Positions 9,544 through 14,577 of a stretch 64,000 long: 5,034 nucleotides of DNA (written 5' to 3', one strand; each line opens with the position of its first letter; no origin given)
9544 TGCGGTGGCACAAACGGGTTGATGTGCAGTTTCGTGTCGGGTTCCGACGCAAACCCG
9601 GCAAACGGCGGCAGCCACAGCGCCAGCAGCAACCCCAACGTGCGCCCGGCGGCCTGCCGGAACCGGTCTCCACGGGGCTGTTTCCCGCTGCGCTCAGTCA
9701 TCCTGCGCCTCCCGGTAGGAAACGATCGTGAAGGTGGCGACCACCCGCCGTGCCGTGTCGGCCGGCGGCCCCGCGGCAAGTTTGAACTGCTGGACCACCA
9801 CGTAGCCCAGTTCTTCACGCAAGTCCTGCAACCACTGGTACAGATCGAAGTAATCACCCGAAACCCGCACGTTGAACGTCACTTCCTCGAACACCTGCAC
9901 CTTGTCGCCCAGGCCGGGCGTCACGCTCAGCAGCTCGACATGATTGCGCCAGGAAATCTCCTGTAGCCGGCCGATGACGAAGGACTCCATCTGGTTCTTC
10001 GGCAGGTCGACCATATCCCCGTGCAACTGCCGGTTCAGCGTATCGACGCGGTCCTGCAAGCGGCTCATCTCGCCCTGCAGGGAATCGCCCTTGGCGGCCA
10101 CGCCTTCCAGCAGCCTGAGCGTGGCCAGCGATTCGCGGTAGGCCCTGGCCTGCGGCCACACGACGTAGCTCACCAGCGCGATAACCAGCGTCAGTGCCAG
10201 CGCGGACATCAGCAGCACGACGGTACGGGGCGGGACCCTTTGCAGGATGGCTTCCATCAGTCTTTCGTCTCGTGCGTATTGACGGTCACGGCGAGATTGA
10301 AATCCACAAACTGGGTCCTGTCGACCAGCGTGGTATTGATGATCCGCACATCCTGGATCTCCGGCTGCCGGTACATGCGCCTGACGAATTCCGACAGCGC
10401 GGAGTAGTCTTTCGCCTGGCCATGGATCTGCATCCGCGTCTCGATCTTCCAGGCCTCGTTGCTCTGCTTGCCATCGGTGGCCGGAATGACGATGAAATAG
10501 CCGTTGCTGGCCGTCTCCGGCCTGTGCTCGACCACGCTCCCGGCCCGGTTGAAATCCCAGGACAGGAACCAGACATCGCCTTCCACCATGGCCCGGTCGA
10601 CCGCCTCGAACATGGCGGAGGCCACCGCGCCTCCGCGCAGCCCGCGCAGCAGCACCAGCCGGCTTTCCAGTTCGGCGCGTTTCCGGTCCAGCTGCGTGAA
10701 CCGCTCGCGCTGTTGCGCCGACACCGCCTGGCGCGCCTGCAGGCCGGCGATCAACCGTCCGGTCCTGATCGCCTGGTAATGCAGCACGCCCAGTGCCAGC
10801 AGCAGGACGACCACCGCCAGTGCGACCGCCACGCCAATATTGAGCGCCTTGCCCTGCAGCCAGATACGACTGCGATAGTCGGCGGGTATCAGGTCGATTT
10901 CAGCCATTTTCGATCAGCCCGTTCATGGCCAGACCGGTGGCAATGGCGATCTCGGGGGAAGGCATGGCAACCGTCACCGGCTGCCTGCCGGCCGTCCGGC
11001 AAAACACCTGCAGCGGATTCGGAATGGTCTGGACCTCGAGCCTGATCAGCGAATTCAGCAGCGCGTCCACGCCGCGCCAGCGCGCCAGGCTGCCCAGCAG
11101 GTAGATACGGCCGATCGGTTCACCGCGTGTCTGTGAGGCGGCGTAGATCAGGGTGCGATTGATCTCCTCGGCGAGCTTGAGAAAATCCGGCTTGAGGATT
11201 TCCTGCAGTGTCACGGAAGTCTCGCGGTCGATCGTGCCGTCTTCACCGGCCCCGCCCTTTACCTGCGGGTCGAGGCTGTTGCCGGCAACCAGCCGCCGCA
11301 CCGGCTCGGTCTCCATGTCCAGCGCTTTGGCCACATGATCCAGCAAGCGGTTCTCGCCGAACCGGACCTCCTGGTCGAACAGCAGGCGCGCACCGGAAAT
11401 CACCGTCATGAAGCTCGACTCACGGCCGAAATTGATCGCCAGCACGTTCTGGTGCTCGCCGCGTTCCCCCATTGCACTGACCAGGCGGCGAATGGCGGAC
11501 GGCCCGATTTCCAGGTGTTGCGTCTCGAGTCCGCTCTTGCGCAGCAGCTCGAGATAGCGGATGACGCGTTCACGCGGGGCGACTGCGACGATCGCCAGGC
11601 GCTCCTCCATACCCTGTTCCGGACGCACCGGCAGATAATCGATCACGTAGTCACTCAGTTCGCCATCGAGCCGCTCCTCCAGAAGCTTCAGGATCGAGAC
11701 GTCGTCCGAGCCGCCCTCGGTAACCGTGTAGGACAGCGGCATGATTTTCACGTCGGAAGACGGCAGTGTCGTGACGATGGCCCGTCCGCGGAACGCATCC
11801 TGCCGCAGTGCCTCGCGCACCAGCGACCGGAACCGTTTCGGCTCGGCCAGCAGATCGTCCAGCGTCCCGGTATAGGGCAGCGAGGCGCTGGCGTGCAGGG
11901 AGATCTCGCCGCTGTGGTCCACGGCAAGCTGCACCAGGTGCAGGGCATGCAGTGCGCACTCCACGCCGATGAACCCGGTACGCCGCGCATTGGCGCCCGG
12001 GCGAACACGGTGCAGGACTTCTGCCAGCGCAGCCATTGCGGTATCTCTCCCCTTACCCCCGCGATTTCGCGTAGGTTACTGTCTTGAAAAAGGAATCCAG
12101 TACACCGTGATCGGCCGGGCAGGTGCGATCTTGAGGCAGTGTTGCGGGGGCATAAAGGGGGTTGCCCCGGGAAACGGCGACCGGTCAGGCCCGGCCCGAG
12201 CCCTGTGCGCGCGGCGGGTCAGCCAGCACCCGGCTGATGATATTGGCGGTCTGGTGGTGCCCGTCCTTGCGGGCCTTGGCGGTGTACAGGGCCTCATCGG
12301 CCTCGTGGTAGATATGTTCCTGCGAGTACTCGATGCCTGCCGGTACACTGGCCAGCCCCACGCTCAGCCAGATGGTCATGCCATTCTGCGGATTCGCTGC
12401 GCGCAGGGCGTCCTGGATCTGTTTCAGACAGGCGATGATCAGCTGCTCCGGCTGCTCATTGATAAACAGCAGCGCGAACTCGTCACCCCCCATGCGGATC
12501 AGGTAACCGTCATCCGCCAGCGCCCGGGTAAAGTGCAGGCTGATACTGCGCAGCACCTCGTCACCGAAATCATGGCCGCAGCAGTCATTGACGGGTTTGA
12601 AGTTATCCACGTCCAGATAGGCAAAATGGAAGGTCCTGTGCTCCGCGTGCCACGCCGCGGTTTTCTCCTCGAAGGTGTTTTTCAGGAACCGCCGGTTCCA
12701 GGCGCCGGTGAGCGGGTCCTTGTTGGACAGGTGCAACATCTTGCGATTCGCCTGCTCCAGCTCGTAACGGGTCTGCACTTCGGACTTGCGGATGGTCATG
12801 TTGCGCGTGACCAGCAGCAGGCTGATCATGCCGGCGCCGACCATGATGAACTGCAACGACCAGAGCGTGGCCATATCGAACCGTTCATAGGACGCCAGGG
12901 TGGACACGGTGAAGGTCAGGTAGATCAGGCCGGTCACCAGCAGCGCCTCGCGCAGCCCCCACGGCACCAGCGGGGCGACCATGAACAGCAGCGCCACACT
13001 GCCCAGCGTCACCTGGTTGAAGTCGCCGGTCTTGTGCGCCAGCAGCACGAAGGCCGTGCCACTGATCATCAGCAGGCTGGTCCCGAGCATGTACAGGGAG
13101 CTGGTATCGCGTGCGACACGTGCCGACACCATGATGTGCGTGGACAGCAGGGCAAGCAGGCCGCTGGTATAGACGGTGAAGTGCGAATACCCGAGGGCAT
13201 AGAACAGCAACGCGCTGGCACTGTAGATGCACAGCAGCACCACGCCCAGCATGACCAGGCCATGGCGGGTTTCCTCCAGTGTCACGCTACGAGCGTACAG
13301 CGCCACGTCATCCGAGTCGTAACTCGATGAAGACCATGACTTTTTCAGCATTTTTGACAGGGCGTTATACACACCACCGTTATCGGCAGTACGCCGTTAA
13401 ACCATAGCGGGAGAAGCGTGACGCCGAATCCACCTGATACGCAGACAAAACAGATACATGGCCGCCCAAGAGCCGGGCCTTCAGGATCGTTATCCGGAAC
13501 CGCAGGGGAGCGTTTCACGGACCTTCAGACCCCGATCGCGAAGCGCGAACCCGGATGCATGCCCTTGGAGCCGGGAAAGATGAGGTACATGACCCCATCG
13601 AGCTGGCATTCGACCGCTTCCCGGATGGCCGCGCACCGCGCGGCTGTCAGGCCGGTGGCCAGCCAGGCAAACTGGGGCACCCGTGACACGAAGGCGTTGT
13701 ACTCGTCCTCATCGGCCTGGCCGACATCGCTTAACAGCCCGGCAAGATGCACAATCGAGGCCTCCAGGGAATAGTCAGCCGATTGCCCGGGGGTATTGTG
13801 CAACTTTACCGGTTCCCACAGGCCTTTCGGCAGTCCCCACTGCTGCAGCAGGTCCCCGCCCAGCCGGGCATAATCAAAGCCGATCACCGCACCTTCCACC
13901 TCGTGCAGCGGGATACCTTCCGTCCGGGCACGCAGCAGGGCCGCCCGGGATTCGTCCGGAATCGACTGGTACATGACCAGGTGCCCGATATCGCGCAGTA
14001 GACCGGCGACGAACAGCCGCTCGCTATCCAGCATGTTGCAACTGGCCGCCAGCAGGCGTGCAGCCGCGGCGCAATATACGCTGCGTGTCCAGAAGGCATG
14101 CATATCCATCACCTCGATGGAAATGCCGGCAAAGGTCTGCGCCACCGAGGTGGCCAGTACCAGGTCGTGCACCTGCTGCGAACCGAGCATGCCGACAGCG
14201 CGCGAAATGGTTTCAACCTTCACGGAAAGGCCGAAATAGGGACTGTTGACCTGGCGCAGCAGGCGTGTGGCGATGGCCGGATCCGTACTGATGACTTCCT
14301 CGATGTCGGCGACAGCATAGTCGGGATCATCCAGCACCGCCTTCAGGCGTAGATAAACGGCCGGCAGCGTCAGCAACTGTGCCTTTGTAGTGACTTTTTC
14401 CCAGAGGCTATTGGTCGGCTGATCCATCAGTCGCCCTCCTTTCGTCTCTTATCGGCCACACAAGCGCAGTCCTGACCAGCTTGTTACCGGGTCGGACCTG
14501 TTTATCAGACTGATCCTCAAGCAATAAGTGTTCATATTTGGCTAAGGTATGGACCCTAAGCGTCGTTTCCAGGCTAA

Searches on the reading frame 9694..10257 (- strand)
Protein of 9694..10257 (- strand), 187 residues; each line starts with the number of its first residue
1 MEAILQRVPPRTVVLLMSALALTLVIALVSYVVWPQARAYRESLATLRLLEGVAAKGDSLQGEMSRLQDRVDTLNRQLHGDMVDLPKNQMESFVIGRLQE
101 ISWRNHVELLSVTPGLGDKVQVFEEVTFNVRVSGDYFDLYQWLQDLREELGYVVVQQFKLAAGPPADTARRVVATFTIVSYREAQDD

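Call 58: search_protein_families(library=pfam, proteins=[window:9694-10257:-], max_evalue=0.001)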
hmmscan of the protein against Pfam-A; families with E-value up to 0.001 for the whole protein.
window:9694-10257:- (187 aa): 1 family
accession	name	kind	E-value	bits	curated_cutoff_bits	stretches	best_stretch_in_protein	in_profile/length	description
PF04350.18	PilO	-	0.00064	20.3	22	1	63-166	24-127/145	Pilus assembly protein, PilO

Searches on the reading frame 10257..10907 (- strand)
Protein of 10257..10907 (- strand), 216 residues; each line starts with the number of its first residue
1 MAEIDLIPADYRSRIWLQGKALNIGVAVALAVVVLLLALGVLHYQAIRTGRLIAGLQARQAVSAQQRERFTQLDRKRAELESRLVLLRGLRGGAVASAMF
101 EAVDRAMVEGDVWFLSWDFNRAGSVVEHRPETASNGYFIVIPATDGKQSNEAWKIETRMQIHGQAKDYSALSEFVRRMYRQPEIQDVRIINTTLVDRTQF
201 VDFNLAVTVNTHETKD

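Call 58: search_protein_families(library=pfam, proteins=[window:10257-10907:-], max_evalue=0.001)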
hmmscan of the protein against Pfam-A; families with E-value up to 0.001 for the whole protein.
window:10257-10907:- (216 aa): 1 family
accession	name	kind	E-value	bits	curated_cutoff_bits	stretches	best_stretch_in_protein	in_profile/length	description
PF05137.18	PilN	-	2e-06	28.2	22.8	1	157-208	24-77/78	Fimbrial assembly protein (PilN)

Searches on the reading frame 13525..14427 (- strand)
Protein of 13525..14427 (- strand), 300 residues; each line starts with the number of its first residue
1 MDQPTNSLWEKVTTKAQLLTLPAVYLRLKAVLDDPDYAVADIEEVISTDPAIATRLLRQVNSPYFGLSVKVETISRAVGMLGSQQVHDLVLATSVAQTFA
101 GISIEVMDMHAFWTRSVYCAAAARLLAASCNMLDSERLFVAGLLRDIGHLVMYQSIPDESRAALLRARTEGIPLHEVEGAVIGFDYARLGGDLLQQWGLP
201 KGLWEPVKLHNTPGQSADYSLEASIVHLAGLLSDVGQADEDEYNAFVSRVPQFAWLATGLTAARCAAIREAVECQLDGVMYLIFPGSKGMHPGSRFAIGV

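Call 3: search_protein_families(library=pfam, proteins=[window:13525-14427:-], max_evalue=0.01)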
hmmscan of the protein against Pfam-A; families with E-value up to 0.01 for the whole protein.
window:13525-14427:- (300 aa): 2 families
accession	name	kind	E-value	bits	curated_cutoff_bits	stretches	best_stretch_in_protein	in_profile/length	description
PF08668.18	HDOD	-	4.3e-60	203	22.9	1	18-213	1-196/196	HDOD domain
PF01966.28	HD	-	0.00075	20.2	22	1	114-229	3-110/116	HD domain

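Call 30: find_related_loci(query=window:13525-14427:-, collection=metagenome_contigs, flank=6000)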
Query window:13525-14427:- (300 aa) in metagenome_contigs; peptide patterns used: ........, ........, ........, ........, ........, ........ (x = any residue, [..] = any of these).
77 stretches matched a pattern; 15 encode a relative of the query (tblastn E <= 1e-3); 15 distinct loci.
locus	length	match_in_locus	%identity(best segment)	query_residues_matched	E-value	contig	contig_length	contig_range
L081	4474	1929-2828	100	1-300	0e+0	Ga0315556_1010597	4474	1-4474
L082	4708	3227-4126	100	1-300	0e+0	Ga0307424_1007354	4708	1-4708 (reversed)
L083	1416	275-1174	78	1-300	1e-174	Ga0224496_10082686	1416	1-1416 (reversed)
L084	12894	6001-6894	78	1-298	3e-155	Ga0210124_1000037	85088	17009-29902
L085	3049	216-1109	79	1-298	8e-162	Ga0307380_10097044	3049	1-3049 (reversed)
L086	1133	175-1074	76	1-300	1e-167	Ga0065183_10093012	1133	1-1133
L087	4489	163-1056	75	1-298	8e-155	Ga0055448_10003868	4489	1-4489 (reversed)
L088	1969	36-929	75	1-298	4e-163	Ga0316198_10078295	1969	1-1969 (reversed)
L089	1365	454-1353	73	1-300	1e-163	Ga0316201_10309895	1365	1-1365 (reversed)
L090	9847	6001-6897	74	1-299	5e-146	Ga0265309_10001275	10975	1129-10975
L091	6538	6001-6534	82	1-178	7e-95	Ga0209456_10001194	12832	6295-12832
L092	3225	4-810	54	15-284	1e-96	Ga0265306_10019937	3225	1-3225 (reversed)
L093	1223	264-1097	51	10-288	5e-98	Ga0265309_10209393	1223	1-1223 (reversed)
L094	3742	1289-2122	49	10-288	2e-79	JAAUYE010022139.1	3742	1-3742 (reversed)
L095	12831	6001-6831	42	12-289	1e-74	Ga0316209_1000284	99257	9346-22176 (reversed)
